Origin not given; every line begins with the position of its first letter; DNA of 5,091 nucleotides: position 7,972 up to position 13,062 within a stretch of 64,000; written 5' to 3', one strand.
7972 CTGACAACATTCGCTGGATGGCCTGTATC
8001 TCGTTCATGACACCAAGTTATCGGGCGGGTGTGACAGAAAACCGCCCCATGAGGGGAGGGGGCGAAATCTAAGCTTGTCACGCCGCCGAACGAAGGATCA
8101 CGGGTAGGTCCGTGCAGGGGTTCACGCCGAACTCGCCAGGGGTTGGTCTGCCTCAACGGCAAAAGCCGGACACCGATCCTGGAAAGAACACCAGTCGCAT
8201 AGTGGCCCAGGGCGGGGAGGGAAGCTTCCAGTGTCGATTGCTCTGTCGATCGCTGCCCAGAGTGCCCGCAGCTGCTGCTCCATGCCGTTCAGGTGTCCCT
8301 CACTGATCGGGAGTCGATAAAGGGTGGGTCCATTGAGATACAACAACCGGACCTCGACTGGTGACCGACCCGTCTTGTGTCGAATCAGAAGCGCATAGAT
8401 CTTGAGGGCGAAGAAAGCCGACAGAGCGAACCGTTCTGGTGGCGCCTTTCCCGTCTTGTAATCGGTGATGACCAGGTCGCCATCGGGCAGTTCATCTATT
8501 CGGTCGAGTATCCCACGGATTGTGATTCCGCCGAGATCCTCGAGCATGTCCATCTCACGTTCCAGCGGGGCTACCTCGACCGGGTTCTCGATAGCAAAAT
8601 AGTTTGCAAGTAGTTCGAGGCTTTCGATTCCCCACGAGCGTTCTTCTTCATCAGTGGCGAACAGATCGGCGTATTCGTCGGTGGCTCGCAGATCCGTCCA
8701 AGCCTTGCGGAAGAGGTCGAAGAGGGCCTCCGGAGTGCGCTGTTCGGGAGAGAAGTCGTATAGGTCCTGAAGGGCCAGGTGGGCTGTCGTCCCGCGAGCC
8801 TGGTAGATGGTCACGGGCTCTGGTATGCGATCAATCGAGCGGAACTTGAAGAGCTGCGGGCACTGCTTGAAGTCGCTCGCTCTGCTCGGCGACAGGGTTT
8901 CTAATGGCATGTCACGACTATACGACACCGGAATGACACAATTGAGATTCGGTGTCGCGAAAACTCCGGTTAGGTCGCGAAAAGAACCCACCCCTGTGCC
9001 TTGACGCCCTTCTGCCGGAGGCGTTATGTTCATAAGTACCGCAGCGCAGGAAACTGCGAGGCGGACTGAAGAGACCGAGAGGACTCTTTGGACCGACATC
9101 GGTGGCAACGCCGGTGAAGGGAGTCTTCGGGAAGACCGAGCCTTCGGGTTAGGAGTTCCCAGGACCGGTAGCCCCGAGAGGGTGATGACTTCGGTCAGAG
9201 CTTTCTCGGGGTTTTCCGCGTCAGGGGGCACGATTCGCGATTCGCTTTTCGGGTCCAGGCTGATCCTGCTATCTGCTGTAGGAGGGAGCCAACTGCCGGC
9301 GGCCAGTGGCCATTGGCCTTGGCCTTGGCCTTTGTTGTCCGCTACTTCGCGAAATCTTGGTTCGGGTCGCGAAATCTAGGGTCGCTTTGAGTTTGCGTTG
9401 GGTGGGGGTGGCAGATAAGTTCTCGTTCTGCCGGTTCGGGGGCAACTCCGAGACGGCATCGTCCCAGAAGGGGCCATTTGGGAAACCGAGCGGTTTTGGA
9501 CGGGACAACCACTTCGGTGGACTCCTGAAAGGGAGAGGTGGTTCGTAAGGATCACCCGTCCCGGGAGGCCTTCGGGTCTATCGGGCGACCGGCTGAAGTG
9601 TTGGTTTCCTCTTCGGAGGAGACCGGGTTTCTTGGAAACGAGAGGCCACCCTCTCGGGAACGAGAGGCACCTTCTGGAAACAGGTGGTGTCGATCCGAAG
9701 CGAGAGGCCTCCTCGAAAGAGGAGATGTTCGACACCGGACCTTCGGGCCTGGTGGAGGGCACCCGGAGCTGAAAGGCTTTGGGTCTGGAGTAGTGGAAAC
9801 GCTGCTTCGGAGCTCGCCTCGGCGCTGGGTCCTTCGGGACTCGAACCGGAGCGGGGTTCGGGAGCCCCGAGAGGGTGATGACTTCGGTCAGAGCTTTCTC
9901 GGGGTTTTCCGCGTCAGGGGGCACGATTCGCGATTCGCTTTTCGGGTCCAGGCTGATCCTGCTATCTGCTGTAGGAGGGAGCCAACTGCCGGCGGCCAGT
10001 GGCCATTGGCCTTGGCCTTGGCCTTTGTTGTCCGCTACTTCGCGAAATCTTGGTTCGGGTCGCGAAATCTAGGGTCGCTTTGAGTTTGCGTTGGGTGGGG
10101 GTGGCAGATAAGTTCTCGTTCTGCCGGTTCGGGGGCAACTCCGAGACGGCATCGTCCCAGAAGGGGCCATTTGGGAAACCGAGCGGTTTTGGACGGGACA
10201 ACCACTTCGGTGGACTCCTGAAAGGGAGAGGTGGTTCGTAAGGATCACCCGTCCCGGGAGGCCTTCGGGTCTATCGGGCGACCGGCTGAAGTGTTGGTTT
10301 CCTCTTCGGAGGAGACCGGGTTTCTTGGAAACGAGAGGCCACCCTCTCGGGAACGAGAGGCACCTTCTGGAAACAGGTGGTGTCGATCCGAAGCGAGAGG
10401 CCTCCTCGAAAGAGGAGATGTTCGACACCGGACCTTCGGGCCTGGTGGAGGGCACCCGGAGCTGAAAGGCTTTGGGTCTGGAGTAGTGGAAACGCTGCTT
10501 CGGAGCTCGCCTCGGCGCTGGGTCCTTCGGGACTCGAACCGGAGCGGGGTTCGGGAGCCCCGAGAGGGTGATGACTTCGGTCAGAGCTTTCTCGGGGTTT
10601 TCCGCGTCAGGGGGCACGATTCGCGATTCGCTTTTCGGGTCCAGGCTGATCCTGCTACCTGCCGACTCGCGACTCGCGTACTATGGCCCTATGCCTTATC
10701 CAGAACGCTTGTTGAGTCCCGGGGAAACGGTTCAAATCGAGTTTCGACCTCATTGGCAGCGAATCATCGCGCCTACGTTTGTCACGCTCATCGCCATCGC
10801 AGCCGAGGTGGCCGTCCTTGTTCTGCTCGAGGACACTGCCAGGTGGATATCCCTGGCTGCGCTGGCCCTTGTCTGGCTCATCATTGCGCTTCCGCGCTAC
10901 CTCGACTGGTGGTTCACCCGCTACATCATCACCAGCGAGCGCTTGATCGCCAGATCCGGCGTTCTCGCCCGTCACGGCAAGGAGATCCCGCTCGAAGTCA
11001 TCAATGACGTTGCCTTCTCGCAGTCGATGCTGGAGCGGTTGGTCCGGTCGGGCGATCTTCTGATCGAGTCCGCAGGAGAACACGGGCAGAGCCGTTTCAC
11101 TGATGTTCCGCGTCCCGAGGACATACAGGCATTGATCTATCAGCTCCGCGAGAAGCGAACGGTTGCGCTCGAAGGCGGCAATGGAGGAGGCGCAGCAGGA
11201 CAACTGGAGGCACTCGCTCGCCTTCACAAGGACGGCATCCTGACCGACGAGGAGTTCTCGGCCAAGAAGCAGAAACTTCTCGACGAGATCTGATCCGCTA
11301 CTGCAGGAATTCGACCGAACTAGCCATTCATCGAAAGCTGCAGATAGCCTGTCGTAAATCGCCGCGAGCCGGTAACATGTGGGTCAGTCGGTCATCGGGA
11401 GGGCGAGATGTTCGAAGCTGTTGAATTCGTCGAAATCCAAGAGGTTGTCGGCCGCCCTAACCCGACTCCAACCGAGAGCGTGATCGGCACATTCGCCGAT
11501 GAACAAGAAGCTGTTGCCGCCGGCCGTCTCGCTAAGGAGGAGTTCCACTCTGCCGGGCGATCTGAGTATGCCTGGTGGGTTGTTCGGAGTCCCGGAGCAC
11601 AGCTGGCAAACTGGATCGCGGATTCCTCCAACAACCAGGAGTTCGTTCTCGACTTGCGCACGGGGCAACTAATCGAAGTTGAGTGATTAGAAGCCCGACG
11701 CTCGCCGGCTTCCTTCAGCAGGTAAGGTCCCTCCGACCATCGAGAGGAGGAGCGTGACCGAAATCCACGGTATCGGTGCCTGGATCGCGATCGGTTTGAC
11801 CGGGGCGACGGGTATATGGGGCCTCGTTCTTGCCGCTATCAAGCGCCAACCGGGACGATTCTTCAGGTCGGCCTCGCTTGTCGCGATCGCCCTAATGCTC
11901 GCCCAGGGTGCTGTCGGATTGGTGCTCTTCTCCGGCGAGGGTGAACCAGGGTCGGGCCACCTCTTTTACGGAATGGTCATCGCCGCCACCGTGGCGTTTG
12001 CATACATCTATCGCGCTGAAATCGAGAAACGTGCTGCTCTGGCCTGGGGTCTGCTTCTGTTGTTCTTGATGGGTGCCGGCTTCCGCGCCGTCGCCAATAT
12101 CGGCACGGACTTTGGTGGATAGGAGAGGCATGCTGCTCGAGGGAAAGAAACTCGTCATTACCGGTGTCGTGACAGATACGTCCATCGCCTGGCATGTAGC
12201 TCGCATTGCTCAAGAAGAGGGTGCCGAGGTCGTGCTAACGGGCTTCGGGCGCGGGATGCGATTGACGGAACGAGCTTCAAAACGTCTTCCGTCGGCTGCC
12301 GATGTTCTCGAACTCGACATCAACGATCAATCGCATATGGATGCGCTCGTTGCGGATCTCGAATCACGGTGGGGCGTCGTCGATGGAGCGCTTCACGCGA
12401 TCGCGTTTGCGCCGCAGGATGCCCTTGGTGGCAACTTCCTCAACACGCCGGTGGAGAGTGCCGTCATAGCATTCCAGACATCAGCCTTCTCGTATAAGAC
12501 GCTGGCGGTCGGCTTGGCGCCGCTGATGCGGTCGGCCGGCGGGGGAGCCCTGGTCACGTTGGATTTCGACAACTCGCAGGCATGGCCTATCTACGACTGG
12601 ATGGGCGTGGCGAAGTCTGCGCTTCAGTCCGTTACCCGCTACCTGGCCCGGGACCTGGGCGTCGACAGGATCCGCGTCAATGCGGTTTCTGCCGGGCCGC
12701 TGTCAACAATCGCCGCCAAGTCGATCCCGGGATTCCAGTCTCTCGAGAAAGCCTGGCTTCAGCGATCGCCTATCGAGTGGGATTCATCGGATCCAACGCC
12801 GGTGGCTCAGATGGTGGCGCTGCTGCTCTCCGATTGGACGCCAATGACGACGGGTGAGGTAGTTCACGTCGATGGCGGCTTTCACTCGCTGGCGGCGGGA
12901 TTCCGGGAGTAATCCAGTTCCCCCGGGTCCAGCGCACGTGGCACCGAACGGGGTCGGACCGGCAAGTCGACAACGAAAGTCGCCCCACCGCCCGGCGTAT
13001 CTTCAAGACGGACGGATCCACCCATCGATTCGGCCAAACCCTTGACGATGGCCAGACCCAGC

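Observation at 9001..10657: Promoter-fed 693-bp tandem unit dense in C(UUCG)G/GNRA hairpins and bounded by intrinsic-terminator hairpins: candidate novel large structured ncRNA (two full copies plus a short P1-driven paralog)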

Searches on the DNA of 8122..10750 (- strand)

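Call 7: search_rna_families(source=window, start=8900, end=10750, threshold=evalue, max_evalue=10, show_alignments=3)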
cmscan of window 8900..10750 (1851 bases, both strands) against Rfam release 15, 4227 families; matches with E-value up to 10: 7.
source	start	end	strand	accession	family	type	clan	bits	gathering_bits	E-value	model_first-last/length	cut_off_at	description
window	9798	9871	+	RF00848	mir-61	Gene; miRNA;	-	22.8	77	0.24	1-85/85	no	mir-61 microRNA precursor family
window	10491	10564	+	RF00848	mir-61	Gene; miRNA;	-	22.8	77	0.24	1-85/85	no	mir-61 microRNA precursor family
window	10640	10737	+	RF01986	ZEB2_AS1_3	Gene; lncRNA;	-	14.4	55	4.5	1-100/100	no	ZEB2 antisense RNA 1 conserved region 3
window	9481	9663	+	RF01928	Mico1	Gene; lncRNA;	-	14.3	60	8.5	1-205/205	no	Maternal intergenic circadian oscillating RNA 1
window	10174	10356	+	RF01928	Mico1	Gene; lncRNA;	-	14.3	60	8.5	1-205/205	no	Maternal intergenic circadian oscillating RNA 1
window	9661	9724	+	RF01962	RMST_1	Gene; lncRNA;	-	12.4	40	9.1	1-61/61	no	Rhabdomyosarcoma 2 associated transcript conserved region 1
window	10354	10417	+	RF01962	RMST_1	Gene; lncRNA;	-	12.4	40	9.1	1-61/61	no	Rhabdomyosarcoma 2 associated transcript conserved region 1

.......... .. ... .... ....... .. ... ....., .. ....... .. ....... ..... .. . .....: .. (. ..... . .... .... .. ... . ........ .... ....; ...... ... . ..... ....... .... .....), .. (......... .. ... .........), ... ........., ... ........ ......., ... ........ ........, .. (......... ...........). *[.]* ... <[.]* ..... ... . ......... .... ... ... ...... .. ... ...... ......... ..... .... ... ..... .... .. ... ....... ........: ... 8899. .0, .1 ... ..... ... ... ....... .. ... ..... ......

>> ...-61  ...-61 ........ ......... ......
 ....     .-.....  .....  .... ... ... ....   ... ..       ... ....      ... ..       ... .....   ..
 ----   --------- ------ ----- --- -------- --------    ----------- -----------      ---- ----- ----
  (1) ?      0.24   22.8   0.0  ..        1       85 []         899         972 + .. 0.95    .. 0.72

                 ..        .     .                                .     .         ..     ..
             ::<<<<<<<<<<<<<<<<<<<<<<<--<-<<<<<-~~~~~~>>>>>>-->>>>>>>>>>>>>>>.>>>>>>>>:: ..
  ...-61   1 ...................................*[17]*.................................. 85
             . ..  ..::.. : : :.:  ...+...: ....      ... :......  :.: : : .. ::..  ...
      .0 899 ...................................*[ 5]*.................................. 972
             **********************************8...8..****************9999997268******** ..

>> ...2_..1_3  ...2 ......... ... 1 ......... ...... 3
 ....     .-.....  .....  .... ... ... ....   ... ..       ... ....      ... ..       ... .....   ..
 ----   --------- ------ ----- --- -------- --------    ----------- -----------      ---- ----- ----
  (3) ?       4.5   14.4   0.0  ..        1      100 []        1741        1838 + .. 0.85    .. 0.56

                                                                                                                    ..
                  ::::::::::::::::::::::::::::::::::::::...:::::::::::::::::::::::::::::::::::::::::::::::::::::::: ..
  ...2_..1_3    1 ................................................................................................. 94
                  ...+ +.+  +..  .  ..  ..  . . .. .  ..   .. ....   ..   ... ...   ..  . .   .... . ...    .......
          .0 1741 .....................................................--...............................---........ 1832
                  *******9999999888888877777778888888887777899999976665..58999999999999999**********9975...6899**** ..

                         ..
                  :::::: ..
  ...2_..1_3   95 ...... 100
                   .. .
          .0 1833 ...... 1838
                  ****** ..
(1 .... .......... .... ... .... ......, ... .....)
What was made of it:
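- On Any Rfam 15 family: In 8900-10750 only chance-level hits appear (E >= 0.24, 12-23 bits against gathering scores of 40-77) (call 7).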

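Call 60: search_rna_families(sources=[L076, L063, L009, L082, L015], threshold=evalue, max_evalue=0.5)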
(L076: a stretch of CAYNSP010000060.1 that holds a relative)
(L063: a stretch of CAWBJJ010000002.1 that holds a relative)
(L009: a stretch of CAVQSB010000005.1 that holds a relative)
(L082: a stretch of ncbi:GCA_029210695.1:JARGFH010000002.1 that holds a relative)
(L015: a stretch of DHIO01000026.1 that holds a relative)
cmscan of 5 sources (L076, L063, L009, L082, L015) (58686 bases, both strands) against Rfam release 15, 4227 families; matches with E-value up to 0.5: 0.
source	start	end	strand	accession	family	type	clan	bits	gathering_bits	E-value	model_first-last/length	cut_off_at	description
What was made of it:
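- On Any Rfam 15 family: 0 hits at E <= 0.5 in five other loci (call 60).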

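Call 65: search_dna_similar(query=window:8940-9915:+, collection=plasmids, mode=distant, max_rows=8)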
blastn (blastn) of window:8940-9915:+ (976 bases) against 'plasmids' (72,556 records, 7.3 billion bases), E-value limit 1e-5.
No match.

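Call 66: search_dna_similar(query=window:8940-9915:+, collection=phages, mode=distant, max_rows=8)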
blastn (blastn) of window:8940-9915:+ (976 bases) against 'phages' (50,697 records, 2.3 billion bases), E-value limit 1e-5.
No match.
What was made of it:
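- Tried and rejected: blastn against plasmids and phages: no match (calls 65, 66).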

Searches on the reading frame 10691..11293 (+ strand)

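Call 13: search_protein_families(library=pfam, proteins=[window:10691-11293:+])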
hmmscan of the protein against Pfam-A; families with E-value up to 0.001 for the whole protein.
window:10691-11293:+ (200 aa): 2 families
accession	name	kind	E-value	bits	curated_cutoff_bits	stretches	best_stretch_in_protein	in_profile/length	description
PF03703.20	bPH_2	-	6.5e-18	65.2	22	1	73-149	1-78/78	Bacterial PH domain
PF09851.14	SHOCT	-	1.5e-08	34.5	27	1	171-197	2-28/28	Short C-terminal domain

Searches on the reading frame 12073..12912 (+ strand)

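Call 13: search_protein_families(library=pfam, proteins=[window:12073-12912:+])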
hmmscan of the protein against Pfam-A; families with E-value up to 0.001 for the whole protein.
window:12073-12912:+ (279 aa): 2 families
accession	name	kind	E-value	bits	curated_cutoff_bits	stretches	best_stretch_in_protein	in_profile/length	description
PF13561.12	adh_short_C2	-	5.8e-65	219.6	27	1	31-271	1-236/236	Enoyl-(Acyl carrier protein) reductase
PF00106.31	adh_short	-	1e-12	48.4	26.6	1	28-217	4-189/195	short chain dehydrogenase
